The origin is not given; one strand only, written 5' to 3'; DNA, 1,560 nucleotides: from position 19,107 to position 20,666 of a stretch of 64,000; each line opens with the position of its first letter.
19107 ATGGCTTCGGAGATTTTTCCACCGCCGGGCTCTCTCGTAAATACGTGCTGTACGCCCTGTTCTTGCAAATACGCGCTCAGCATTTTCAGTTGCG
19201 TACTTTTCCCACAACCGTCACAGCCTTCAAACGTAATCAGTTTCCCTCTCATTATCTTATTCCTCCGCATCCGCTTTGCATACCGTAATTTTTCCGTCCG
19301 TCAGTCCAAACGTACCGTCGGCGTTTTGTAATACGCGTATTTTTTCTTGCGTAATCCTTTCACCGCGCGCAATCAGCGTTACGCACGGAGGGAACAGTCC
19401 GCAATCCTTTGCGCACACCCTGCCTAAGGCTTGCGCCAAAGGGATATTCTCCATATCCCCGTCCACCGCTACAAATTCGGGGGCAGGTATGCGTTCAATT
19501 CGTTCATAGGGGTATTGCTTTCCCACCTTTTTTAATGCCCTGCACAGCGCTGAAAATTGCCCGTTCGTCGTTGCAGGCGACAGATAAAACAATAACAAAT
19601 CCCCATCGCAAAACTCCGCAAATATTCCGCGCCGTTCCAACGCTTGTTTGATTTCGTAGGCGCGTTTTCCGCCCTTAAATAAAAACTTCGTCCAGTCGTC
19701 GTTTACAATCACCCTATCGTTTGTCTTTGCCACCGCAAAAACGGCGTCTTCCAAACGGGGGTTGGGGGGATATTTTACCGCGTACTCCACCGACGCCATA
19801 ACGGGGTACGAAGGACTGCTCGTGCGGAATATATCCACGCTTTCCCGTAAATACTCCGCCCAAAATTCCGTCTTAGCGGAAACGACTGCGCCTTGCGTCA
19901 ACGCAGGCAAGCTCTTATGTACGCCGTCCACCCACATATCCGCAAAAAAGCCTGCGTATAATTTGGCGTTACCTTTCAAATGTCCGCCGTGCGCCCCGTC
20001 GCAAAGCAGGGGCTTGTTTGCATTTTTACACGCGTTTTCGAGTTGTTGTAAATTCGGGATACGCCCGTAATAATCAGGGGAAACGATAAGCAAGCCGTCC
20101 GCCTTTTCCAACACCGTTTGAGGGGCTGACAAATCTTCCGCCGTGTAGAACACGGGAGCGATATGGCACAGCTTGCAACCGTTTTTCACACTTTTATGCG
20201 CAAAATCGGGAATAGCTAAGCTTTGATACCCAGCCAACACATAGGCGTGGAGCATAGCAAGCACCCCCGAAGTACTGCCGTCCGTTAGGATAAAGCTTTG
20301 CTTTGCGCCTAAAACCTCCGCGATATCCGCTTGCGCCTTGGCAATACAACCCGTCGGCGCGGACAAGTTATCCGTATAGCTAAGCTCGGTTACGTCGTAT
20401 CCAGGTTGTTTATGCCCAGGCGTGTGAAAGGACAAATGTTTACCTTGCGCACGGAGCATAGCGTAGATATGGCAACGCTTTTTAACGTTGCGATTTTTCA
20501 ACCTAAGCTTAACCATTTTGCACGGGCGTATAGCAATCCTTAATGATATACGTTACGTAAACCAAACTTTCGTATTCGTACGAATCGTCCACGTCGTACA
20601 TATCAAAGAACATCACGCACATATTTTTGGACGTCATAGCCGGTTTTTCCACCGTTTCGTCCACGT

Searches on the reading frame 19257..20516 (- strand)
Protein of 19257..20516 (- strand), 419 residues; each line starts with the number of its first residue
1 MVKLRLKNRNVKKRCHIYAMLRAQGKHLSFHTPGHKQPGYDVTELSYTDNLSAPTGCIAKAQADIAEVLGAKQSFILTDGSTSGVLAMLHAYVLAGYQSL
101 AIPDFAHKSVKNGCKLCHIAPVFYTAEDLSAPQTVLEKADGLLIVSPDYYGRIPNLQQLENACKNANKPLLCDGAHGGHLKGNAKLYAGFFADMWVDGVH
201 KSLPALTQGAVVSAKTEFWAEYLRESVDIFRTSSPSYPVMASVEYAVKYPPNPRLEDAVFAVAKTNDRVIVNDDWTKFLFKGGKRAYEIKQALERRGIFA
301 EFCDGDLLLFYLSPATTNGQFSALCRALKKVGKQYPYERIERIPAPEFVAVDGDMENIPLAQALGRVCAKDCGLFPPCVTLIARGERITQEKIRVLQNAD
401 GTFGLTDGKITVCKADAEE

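Call 11: search_protein_families(library=pfam, proteins=[window:19257-20516:-])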
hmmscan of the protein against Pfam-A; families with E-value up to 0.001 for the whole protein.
window:19257-20516:- (419 aa): 3 families
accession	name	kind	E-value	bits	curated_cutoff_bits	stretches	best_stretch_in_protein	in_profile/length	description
PF01276.26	OKR_DC_1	-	1.9e-26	93.2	27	1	41-249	50-290/417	Orn/Lys/Arg decarboxylase, major domain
PF00155.27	Aminotran_1_2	-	6.2e-06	26.1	19.7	1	49-188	35-200/361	Aminotransferase class I and II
PF03711.20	OKR_DC_1_C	-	2.6e-05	25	24.2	1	350-395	58-103/132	Orn/Lys/Arg decarboxylase, C-terminal domain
